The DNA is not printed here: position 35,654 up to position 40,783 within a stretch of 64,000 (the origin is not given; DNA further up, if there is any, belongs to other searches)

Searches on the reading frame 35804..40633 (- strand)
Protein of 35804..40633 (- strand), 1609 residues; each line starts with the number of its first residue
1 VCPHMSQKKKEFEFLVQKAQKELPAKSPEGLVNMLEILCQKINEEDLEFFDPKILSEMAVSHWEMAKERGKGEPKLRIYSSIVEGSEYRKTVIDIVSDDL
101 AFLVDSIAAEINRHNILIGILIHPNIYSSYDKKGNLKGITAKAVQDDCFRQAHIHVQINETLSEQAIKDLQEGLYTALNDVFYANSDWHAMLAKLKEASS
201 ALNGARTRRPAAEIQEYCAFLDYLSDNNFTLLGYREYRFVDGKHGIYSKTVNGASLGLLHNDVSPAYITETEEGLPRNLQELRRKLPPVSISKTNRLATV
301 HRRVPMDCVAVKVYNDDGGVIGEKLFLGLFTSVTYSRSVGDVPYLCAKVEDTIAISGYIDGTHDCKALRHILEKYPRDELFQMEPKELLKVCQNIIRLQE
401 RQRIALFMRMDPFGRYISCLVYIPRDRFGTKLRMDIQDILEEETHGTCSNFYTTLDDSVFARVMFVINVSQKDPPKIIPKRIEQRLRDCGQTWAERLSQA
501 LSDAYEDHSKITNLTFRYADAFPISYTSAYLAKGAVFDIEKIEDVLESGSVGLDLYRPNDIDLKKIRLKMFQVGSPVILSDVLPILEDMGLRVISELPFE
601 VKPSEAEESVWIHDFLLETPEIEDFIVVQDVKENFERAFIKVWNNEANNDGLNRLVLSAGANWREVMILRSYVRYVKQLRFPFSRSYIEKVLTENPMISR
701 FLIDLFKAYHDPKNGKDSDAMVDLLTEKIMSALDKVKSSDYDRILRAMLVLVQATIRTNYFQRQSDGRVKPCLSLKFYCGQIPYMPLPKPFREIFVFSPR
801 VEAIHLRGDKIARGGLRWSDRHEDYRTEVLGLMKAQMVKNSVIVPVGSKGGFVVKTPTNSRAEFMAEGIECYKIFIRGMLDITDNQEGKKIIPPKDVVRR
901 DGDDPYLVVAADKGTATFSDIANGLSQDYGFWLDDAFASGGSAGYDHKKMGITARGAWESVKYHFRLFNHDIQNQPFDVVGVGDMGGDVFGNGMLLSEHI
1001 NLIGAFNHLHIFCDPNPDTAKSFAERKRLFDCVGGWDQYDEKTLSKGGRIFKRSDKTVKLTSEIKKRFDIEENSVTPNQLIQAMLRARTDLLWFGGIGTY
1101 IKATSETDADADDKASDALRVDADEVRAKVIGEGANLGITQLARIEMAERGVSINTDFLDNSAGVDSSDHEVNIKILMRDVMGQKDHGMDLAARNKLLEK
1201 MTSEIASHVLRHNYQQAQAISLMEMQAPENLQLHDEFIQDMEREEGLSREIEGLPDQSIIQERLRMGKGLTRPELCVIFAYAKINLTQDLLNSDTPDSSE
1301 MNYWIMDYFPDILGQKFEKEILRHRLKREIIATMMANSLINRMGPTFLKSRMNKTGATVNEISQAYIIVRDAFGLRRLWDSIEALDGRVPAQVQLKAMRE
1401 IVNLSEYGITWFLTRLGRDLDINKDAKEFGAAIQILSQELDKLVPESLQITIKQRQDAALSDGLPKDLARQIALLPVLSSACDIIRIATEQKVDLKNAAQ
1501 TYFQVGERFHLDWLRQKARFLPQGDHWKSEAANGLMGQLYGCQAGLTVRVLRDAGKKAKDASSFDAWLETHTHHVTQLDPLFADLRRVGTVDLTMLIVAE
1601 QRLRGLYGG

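Call 44: search_protein_families(library=pfam, proteins=[window:35804-40633:-], max_evalue=0.00001)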
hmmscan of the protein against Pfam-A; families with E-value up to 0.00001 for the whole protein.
window:35804-40633:- (1609 aa): 8 families
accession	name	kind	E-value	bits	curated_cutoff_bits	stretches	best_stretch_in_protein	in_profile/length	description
PF05088.18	Bac_GDH_CD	-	2.2e-244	812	22.8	1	729-1222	2-496/497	Bacterial NAD-glutamate dehydrogenase, catalytic domain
PF21074.2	GDH_C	-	4.4e-104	348.7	26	1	1267-1604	1-338/339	Glutamate dehydrogenase, C-terminal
PF21076.3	GDH_ACT2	-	4.6e-27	94.9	22.8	1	406-493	2-89/90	Glutamate dehydrogenase, ACT2 domain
PF21075.3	GDH_ACT1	-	1.4e-26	93.4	23.7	1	36-174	3-144/144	Glutamate dehydrogenase, ACT1 domain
PF21078.2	GDH_HM3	-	1.1e-24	86.7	24.6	1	647-712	1-66/66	Glutamate dehydrogenase, helical motif 3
PF21077.3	GDH_ACT3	-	4.1e-23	81.3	22.2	1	551-621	2-71/80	Glutamate dehydrogenase, ACT3 domain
PF21073.2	GDH_HM1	-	1.8e-18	66.6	21.2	1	342-401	1-60/60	Glutamate dehydrogenase, helical motif 1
PF21079.2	GDH_HM2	-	3.6e-08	33.7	21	1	501-544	2-44/45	Glutamate dehydrogenase, helical motif 2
